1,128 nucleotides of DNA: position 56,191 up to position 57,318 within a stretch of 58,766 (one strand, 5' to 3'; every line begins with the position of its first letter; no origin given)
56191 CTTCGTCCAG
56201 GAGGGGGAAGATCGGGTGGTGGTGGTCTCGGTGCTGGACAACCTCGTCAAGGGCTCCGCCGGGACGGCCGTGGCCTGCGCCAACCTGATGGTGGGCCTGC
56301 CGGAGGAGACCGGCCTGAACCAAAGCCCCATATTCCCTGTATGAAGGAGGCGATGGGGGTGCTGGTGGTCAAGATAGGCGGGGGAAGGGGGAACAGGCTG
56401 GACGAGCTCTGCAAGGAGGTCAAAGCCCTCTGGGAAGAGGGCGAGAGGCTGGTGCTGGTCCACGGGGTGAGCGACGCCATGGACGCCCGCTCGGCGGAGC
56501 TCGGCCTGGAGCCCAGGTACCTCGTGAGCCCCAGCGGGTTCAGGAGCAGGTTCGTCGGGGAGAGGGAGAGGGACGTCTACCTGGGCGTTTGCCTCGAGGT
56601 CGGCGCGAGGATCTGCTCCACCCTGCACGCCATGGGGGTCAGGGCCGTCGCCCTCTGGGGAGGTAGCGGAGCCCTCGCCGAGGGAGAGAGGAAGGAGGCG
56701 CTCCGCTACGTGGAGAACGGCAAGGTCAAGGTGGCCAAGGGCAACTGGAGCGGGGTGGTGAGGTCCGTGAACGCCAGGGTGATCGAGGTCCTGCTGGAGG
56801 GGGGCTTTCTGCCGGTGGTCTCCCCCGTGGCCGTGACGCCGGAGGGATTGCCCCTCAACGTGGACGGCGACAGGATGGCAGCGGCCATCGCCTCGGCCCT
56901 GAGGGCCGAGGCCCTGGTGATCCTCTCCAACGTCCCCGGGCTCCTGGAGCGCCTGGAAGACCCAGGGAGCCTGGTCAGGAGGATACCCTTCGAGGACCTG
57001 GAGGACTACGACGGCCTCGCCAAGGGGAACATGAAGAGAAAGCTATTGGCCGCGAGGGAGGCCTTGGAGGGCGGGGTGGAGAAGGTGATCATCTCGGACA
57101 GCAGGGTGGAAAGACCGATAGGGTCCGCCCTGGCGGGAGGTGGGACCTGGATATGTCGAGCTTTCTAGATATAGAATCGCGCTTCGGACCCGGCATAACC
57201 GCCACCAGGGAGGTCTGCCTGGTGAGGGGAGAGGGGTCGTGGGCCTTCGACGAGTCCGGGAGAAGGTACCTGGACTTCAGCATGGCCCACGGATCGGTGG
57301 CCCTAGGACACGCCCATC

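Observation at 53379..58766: Atypical amino-group-carrier operon: lysW, pseudo-lysX, citrate-synthase-fold gene, lysYZJK (best candidate for an undescribed system)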

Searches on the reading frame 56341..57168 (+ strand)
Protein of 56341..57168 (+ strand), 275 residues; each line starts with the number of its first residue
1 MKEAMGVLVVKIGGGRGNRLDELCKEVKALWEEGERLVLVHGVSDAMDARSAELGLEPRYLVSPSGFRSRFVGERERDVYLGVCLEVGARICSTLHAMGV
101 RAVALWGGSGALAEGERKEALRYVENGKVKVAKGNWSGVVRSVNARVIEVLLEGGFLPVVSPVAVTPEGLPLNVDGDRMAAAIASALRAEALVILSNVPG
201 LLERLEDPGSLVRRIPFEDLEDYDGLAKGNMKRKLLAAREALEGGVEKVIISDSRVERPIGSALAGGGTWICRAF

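Call 3: search_protein_families(library=pfam, proteins=[window:56380-57168:+], max_evalue=0.01)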
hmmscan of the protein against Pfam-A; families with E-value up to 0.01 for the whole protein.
window:56380-57168:+ (262 aa): 1 family
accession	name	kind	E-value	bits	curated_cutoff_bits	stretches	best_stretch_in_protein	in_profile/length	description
PF00696.33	AA_kinase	-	1e-35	124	24.9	1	5-238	16-232/234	Amino acid kinase family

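Call 6: search_protein_families(library=ncbifam, proteins=[window:56380-57168:+], max_evalue=0.1)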
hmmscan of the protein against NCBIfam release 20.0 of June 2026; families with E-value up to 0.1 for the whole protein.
window:56380-57168:+ (262 aa): 17 families
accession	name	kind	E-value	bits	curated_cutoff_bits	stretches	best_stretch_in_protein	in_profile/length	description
NF010659.0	PRK14058.1-1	equivalog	4.1e-85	285.2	223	1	1-258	8-266/267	[LysW]-aminoadipate kinase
NF010661.0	PRK14058.1-3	equivalog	5.3e-59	199.6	251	1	11-258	19-270/283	acetylglutamate/acetylaminoadipate kinase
NF010662.0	PRK14058.1-4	equivalog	1.3e-53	181.9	194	1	9-259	14-262/264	[LysW]-aminoadipate/[LysW]-glutamate kinase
TIGR00761.1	argB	equivalog_domain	7.7e-44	149.9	151.3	1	6-238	14-231/231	acetylglutamate kinase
NF010660.0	PRK14058.1-2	equivalog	2.2e-39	135.8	241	1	17-239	23-240/249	[LysW]-aminoadipate/[LysW]-glutamate kinase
TIGR01890.1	N-Ac-Glu-synth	equivalog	1.2e-14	54.1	202.85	1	5-238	32-254/429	amino-acid N-acetyltransferase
NF003641.0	PRK05279.1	equivalog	2.5e-12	46.4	344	1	6-238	41-266/441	amino-acid N-acetyltransferase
TIGR01027.1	proB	equivalog_domain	3.6e-09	36.2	186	1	128-244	109-236/363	glutamate 5-kinase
NF003387.0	PRK04531.1-2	equivalog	1.1e-07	30.6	426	1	8-219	53-245/441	acetylglutamate kinase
NF009008.0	PRK12354.1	subfamily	8e-06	25.2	361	1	131-239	173-281/308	carbamate kinase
NF003386.0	PRK04531.1-1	equivalog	1.1e-05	24.5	417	1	122-202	153-230/442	acetylglutamate kinase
TIGR00746.1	arcC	equivalog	2.5e-05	23.5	358.25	1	130-240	178-291/309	carbamate kinase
NF040647.1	IPPK_Arch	equivalog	2.8e-05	23.5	120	1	128-241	117-240/259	isopentenyl phosphate kinase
NF009007.0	PRK12352.1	subfamily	0.00062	18.8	266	1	135-242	188-299/316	carbamate kinase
TIGR01092.1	P5CS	equivalog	0.0024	16.1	796.75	1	159-243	165-257/715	delta l-pyrroline-5-carboxylate synthetase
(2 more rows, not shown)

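Call 22: find_homologous_proteins(query=window:56341-57168:+, max_evalue=1e-20)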
Query window:56341-57168:+ (275 aa): 808 proteins with E <= 1e-20 among 8000 candidates; the best 120 are listed.
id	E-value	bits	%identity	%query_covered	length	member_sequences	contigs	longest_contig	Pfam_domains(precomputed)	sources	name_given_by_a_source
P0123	5.8e-169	579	99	100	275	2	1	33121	PF00696.34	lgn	-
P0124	2.8e-86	307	53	96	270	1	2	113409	PF00696.34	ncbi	-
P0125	2.2e-71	259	51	97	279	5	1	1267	PF00696.34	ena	-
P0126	2.7e-71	258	50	100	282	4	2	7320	PF00696.34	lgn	-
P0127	2.8e-69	252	49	96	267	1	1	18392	PF00696.34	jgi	-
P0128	9.5e-69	250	51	92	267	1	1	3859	PF00696.34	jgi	-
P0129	1.5e-68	249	50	98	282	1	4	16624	PF00696.34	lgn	-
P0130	1.6e-68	249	47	97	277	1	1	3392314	PF00696.34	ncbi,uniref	ncbi:[LysW]-aminoadipate kinase [Deinococcus sp.]|uniref:[LysW]-aminoadipate kinase n=1 Tax=Deinococ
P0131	1.6e-68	249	47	97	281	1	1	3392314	PF00696.34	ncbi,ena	-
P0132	2.2e-68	249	50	97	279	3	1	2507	PF00696.34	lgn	-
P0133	6.0e-68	247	51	92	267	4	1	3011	PF00696.34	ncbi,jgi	-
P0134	6.5e-68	247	46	100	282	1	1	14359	PF00696.34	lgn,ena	-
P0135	7.1e-68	247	49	97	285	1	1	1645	PF00696.34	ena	-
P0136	7.4e-68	247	49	97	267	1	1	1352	PF00696.34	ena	-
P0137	7.9e-68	247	47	96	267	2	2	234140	PF00696.34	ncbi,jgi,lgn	-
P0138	9.9e-68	247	50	97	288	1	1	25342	PF00696.34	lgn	-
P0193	7.8e-65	237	50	97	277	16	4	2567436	PF00696.34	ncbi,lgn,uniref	ncbi:uridylate kinase [Dethiosulfovibrio peptidovorans]|uniref:amino acid kinase family protein n=1 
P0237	9.0e-63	230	52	96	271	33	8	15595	PF00696.34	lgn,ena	-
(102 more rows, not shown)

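Call 23: find_encoding_contigs(protein=P0124, flank=10000, max_places=1)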
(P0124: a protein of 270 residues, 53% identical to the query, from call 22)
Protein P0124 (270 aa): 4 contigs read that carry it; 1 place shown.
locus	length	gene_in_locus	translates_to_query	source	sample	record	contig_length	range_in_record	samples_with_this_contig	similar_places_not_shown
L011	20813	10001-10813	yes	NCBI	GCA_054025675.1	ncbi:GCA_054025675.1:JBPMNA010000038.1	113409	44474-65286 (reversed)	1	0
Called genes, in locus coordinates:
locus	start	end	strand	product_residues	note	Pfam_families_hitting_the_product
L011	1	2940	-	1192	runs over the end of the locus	PF04563:RNA_pol_Rpb2_1, PF04561:RNA_pol_Rpb2_2, PF04565:RNA_pol_Rpb2_3, PF10385:RNA_pol_Rpb2_45, PF00562:RNA_pol_Rpb2_6, PF04560:RNA_pol_Rpb2_7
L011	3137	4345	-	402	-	PF07690:MFS_1, PF03209:PUCC (weak), PF07690:MFS_1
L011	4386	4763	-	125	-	PF04126:Cyclophil_like, PF18050:Cyclophil_like2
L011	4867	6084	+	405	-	PF03062:MBOAT, PF13813:MBOAT_2 (weak)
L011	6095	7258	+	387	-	-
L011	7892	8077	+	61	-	PF21344:Zn_ribbon_LysW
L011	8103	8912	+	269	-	PF22626:LysX_preATP_grasp (weak)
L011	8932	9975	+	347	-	PF01118:Semialdhyde_dh, PF02774:Semialdhyde_dhC, PF22698:Semialdhyde_dhC_1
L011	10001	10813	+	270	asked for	PF00696:AA_kinase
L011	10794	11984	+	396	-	PF00202:Aminotran_3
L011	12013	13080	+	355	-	PF01546:Peptidase_M20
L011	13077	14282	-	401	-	PF00465:Fe-ADH, PF13685:Fe-ADH_2, PF25137:ADH_Fe_C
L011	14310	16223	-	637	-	PF00009:GTP_EFTU, PF01926:MMR_HSR1 (weak), PF10662:PduV-EutP (weak), PF03144:GTP_EFTU_D2, PF25461:Beta-barrel_SelB, PF09106:WHD_2nd_SelB, PF09107:WHD_3rd_SelB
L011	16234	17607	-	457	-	PF03841:SelA, PF00266:Aminotran_5 (faint)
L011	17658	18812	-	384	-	PF04389:Peptidase_M28, PF05343:Peptidase_M42 (faint), PF01546:Peptidase_M20, PF07687:M20_dimer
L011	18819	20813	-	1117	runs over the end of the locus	PF27051:TamB_N (faint), PF05170:AsmA (weak)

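Call 24: find_encoding_contigs(protein=P0193, flank=10000, max_places=1)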
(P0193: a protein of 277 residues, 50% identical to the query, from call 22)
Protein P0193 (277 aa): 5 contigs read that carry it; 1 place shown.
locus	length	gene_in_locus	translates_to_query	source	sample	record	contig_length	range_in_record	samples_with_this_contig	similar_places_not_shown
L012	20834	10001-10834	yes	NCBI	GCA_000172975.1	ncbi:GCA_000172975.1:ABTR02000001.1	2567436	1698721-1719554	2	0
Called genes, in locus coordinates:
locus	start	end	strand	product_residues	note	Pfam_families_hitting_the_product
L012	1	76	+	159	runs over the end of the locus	PF00571:CBS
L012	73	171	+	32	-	-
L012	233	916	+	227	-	PF00392:GntR, PF01325:Fe_dep_repress, PF13412:HTH_24 (faint), PF07729:FCD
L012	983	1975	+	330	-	PF03480:DctP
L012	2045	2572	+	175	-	PF04290:DctQ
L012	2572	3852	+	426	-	PF06808:DctM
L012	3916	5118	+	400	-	PF02515:CoA_transf_3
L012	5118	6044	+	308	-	PF00682:HMGL-like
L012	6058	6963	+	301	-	PF13714:PEP_mutase, PF00463:ICL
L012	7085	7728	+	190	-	PF03193:RsgA_GTPase, PF00005:ABC_tran (faint), PF01926:MMR_HSR1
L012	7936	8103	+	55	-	PF21344:Zn_ribbon_LysW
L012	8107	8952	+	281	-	PF22626:LysX_preATP_grasp, PF08443:RimK, PF02955:GSH-S_ATP (weak)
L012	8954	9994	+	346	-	PF01118:Semialdhyde_dh, PF22698:Semialdhyde_dhC_1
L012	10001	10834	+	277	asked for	PF00696:AA_kinase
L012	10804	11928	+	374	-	PF00202:Aminotran_3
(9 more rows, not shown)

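Call 30: find_related_loci(query=A2, collection=genome_contigs, flank=10000)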
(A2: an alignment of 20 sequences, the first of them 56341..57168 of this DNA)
Query A2 (275 aa) in genome_contigs; peptide patterns used: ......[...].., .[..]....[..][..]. (x = any residue, [..] = any of these).
600 stretches matched a pattern (row limit reached: there are more); 583 encode a relative of the query (tblastn E <= 1e-3); the best 80 are kept; 80 distinct loci.
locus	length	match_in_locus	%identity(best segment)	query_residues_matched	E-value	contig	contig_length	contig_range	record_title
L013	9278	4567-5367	47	9-274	3e-70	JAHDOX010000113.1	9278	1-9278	MAG: Synergistales bacterium isolate SL3-B22.4 k141_252323, whole genome shotgun sequence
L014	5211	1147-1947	46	9-274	3e-69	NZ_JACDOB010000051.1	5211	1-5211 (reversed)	MAG: Thermovirga sp. isolate GB_MAG10_013 c_000000013315, whole genome shotgun sequence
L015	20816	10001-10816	44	5-275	9e-69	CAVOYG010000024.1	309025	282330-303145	MAG: uncultured Chloroflexia bacterium isolate MFD09964.bin.2.44 genome assembly, contig: contig_51657, whole genome sho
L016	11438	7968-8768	48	9-275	2e-68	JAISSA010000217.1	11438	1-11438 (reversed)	MAG: Synergistaceae bacterium isolate Kf353_bin90 k119_2181244, whole genome shotgun sequence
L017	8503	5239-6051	46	3-271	7e-68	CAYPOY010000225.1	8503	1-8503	MAG TPA_asm: uncultured Anaerolineales bacterium isolate SRP214966_co5_314 genome assembly, contig: NODE_8596_length_850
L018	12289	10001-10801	45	5-271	6e-68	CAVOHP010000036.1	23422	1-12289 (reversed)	MAG: uncultured Chloroflexia bacterium isolate MFD09848.bin.2.72 genome assembly, contig: contig_59197, whole genome sho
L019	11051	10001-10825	46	2-275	3e-68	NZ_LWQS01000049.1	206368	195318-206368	Chloroflexus islandicus strain isl-2 NODE_2_length_206368_cov_30.0708_ID_4528, whole genome shotgun sequence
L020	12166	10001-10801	44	7-271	2e-67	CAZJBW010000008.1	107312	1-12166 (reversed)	MAG TPA_asm: uncultured Pirellulaceae bacterium isolate SRP114822_co2_18 genome assembly, contig: NODE_101_length_107312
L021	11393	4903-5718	46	2-272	3e-67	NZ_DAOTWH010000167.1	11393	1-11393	MAG: Chloroflexus sp. isolate H12_130 k73_2008287, whole genome shotgun sequence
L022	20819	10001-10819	45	1-272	6e-67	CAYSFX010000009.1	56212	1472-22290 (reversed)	MAG TPA_asm: uncultured bacterium isolate binchicken_co183_44 genome assembly, contig: NODE_517_length_56212_cov_23.1198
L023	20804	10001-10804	46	6-272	6e-67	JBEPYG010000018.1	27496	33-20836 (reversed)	MAG: Roseiflexus sp. isolate 03V1_S199.concoct.031 NODE_1138_length_27496_cov_2.034784, whole genome shotgun sequence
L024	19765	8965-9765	49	9-273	6e-67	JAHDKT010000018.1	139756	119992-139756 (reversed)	MAG: Synergistaceae bacterium isolate LM3-B13.2 k141_30733, whole genome shotgun sequence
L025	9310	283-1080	45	7-271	1e-66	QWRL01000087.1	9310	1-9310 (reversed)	MAG: Chloroflexi bacterium isolate ZSMay80m-chloro-G1 ZSMay80m-G1-c87, whole genome shotgun sequence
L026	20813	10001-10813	46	2-271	2e-66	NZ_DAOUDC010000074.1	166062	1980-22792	MAG: Chloroflexus sp. isolate H89_891 201957, whole genome shotgun sequence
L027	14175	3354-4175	41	1-273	4e-66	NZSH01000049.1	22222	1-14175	MAG: Woeseiaceae bacterium isolate EAC2037 14902, whole genome shotgun sequence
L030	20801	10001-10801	43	7-272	8e-66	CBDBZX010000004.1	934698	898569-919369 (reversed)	MAG: Trueperaceae bacterium isolate 851dab16-1e24-419a-b22b-846ea9557ba3 genome assembly, contig: contig_4, whole genome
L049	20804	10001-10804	49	7-273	3e-64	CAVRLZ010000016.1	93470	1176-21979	MAG: uncultured Chloroflexia bacterium isolate MFD01275.bin.2.96 genome assembly, contig: contig_37022, whole genome sho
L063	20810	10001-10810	44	2-271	4e-63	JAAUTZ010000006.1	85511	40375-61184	MAG: Chloroflexaceae bacterium isolate SM2_1_1 NODE_19_length_85511_cov_30.808547, whole genome shotgun sequence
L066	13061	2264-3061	51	9-274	6e-63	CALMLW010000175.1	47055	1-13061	MAG TPA_asm: uncultured Synergistaceae bacterium isolate SRR5007357_bin.92_CONCOCT_v1.1_MAG genome assembly, contig: ERZ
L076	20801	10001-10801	42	7-271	5e-62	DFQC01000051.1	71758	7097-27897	MAG TPA_asm: Anaerolineales bacterium UBA3499 UBA3499_contig_6295, whole genome shotgun sequence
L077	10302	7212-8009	45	7-271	4e-63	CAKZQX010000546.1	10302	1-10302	MAG TPA_asm: uncultured Chloroflexaceae bacterium isolate SRR4030105_bin.95_CONCOCT_v1.1_MAG genome assembly, contig: ER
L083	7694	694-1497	46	5-271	7e-62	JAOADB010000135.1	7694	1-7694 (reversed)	MAG: Caldilineales bacterium isolate SKW222 NODE_132_length_9661_cov_2.739149, whole genome shotgun sequence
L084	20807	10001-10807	42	4-271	7e-62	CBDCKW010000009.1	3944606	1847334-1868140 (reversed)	MAG: Truepera sp. isolate d29c2d1a-40d0-4f4a-a265-74dafcd76d26 genome assembly, contig: chromosome_2, whole genome shotg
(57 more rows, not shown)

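Call 37: search_protein_families(library=pfam, proteins=[L066:277-1104:+, L066:4977-5525:+, L066:5547-5972:+, L066:5969-6454:+, L066:6412-7281:+, L066:6253-8076:-, L066:8230-9486:-, L066:10126-11193:-, L066:11230-12396:+], max_evalue=0.001)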
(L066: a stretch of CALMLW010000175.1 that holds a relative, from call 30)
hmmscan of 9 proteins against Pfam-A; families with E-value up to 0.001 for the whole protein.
L066:277-1104:+ (275 aa): 1 family
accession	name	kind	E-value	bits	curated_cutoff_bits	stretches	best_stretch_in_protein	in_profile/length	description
PF00285.26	Citrate_synt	-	3.4e-36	125.5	27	1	46-228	164-355/357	Citrate synthase, C-terminal domain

L066:4977-5525:+ (182 aa): 0 families

L066:5547-5972:+ (141 aa): 0 families

L066:5969-6454:+ (161 aa): 0 families

L066:6412-7281:+ (289 aa): 0 families

L066:6253-8076:- (607 aa): 3 families
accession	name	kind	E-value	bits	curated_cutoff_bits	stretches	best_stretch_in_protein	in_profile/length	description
PF00015.26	MCPsignal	-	5.9e-40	137.3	34.6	1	378-527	21-170/172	Methyl-accepting chemotaxis protein (MCP) signalling domain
PF12729.13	4HB_MCP_1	-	7.3e-34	117.3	27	1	7-186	1-180/181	Four helix bundle sensory module for signal transduction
PF02203.21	TarH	-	1.9e-14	54.4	25.2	1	5-167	2-168/177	Tar ligand binding domain homologue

L066:8230-9486:- (418 aa): 2 families
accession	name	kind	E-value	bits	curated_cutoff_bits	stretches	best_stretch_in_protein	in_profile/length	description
PF00557.29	Peptidase_M24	-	7.4e-75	251.7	23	1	198-400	2-208/208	Metallopeptidase family M24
PF01321.24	Creatinase_N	-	1.2e-05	26.3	22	1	57-189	1-127/128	Creatinase/Prolidase N-terminal domain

L066:10126-11193:- (355 aa): 1 family
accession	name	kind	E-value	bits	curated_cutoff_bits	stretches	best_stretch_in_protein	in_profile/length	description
PF04960.20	Glutaminase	-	5.4e-111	370.8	27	1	69-354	1-285/286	Glutaminase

L066:11230-12396:+ (388 aa): 1 family
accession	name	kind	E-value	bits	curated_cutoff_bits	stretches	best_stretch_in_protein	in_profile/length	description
PF00871.23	Acetate_kinase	-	2.9e-10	39.8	22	1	187-329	185-331/392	Acetokinase family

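Call 47: search_protein_families(library=ncbifam, proteins=[L077:276-1415:+, L063:1560-2621:+, L011:8103-8912:+], max_evalue=0.00001)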
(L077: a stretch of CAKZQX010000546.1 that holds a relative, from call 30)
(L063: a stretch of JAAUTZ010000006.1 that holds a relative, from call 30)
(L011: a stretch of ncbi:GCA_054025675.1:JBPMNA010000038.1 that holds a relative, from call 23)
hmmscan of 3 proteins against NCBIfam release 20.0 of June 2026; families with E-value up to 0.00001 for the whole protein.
L077:276-1415:+ (380 aa): 26 families (the best 25 are shown)
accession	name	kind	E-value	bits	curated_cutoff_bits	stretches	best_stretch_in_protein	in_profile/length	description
TIGR02146.1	LysS_fung_arch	equivalog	1.7e-133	445.1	413.55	1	15-358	2-343/344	homocitrate synthase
NF002085.0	PRK00915.1-2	subfamily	4.3e-89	299.5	517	1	6-372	8-373/504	2-isopropylmalate synthase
TIGR02090.1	LEU1_arch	subfamily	1.8e-75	254.3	484.75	1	14-364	3-351/363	isopropylmalate/citramalate/homocitrate synthases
TIGR02660.1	nifV_homocitr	equivalog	3.9e-75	253.4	462.9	1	14-364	4-354/365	homocitrate synthase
NF002086.0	PRK00915.1-3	equivalog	3.5e-63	213.9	532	1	10-374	5-380/516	2-isopropylmalate synthase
NF041069.1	IPMS_Sufob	equivalog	4.4e-60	203.9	600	1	15-363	4-352/371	isopropylmalate synthase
NF002088.0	PRK00915.1-5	equivalog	1.3e-59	202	697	1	12-373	4-376/514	2-isopropylmalate synthase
TIGR00973.1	leuA_bact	equivalog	1e-58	199.1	598.7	1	13-369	3-371/494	2-isopropylmalate synthase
NF002087.0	PRK00915.1-4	equivalog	1.2e-55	189.1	729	1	11-366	6-374/516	2-isopropylmalate synthase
NF002084.0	PRK00915.1-1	equivalog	9.2e-52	176.2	748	1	12-364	5-367/523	2-isopropylmalate synthase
TIGR00977.1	citramal_synth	equivalog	3.2e-46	157.7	450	1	14-350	4-353/526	citramalate synthase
NF042433.1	CitmalDyn_Leptosp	equivalog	2.6e-35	122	950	1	11-363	7-367/514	(R)-citramalate synthase CimA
NF004283.0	PRK05692.1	subfamily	2.4e-23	82.7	246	1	6-232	1-238/300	hydroxymethylglutaryl-CoA lyase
NF006049.0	PRK08195.1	subfamily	4.9e-23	81.7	229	1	12-250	8-248/344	4-hyroxy-2-oxovalerate/4-hydroxy-2-oxopentanoic acid aldolase,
TIGR03217.1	4OH_2_O_val_ald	equivalog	1.8e-21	76.7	286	1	12-248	3-241/334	4-hydroxy-2-oxovalerate aldolase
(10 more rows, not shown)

L063:1560-2621:+ (354 aa): 2 families
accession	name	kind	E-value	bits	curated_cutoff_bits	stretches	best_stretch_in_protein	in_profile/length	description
NF008460.0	PRK11340.1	equivalog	2.6e-37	128.7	188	1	92-351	11-270/271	phosphodiesterase YaeI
NF033458.1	lipid_A_LpxG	equivalog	2.9e-31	109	350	2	97-211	8-124/321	UDP-2,3-diacylglucosamine diphosphatase LpxG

L011:8103-8912:+ (269 aa): 3 families
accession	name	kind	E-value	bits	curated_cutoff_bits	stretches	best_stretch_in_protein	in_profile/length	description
TIGR02144.1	LysX_arch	equivalog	1.2e-24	86.9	275.6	1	4-257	1-264/281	lysine biosynthesis protein LysX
TIGR00768.1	rimK_fam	subfamily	3.4e-20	72.5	143.4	1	4-250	2-258/276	RimK family alpha-L-glutamate ligase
NF009402.0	PRK12767.1-1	equivalog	4e-08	32.4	218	1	71-191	97-216/329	carbamoyl phosphate synthase-like protein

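Call 75: search_protein_families(library=ncbifam, proteins=[L066:277-1104:+], max_evalue=0.001)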
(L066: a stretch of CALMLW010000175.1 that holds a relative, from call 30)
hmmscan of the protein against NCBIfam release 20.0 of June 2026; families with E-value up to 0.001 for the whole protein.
L066:277-1104:+ (275 aa): 21 families
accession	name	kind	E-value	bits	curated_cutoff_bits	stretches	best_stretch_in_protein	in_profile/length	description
NF004866.0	PRK06224.1-3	subfamily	3e-58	197.1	245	1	19-229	35-253/275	citryl-CoA lyase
NF004869.0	PRK06224.1-6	subfamily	5.6e-51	173.4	212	1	19-228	21-238/263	citryl-CoA lyase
NF004864.0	PRK06224.1-1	equivalog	4e-36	124.5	261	1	9-224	23-252/278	citryl-CoA lyase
NF004868.0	PRK06224.1-5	subfamily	1.1e-35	123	193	1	29-222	33-237/260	citryl-CoA lyase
NF009005.0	PRK12350.1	subfamily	2.8e-26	92.6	332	1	46-239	155-353/366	citrate synthase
NF004867.0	PRK06224.1-4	equivalog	3.7e-26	91.7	409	1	22-226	28-239/261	citryl-CoA lyase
TIGR01800.1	cit_synth_II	subfamily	4.2e-24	85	421.3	1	28-236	146-357/368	2-methylcitrate synthase/citrate synthase II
NF041301.1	Cit_synth_Halo_CitZ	equivalog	1.7e-22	80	550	1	28-238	156-370/379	citrate synthase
NF009004.0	PRK12349.1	equivalog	4.2e-20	71.9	508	1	24-235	150-365/372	citrate synthase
NF010636.0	PRK14033.1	equivalog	8.1e-18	64.4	479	1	31-226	159-357/376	bifunctional 2-methylcitrate synthase/citrate synthase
NF004865.0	PRK06224.1-2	equivalog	1.2e-17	64.3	323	1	34-228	42-250/265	citryl-CoA lyase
NF041157.1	Cit_synThplmales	equivalog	8.6e-16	58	590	1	27-218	148-346/377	citrate synthase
NF010638.0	PRK14035.1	equivalog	3.1e-15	55.8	572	1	32-222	154-347/372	citrate synthase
NF010639.0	PRK14036.1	equivalog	6.5e-15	54.7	502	1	32-217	157-348/379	citrate synthase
NF009006.1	PRK12351.1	equivalog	1.4e-13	50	550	1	20-237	146-366/376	bifunctional 2-methylcitrate synthase/citrate synthase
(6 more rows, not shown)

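Call 76: find_encoding_contigs(protein=P0237, flank=10000, max_places=2)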
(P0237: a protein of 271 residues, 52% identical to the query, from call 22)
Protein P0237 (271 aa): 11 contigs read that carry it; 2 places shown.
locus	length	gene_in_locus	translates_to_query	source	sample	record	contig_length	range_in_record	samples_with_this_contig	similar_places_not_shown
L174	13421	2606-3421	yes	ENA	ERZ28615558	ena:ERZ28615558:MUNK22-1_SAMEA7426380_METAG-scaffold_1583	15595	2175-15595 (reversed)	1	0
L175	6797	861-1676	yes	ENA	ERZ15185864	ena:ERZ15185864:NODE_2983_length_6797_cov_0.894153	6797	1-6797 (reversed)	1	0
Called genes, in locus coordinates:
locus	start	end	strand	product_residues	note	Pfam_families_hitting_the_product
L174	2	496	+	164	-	?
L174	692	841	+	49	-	-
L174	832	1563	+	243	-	PF00285:Citrate_synt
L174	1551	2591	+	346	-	PF01118:Semialdhyde_dh, PF22698:Semialdhyde_dhC_1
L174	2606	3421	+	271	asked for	PF00696:AA_kinase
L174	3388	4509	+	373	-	PF00202:Aminotran_3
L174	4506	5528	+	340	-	PF01546:Peptidase_M20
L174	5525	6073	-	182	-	PF07155:ECF-ribofla_trS, PF12822:ECF_trnsprt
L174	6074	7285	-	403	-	PF02515:CoA_transf_3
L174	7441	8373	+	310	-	PF01515:PTA_PTB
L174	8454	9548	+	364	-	PF00871:Acetate_kinase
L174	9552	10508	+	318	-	PF00389:2-Hacid_dh, PF02826:2-Hacid_dh_C, PF03446:NAD_binding_2 (weak)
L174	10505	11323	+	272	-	-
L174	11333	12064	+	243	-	PF01895:PhoU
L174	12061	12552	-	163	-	PF00156:Pribosyltran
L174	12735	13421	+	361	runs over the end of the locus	PF02608:Bmp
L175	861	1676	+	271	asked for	PF00696:AA_kinase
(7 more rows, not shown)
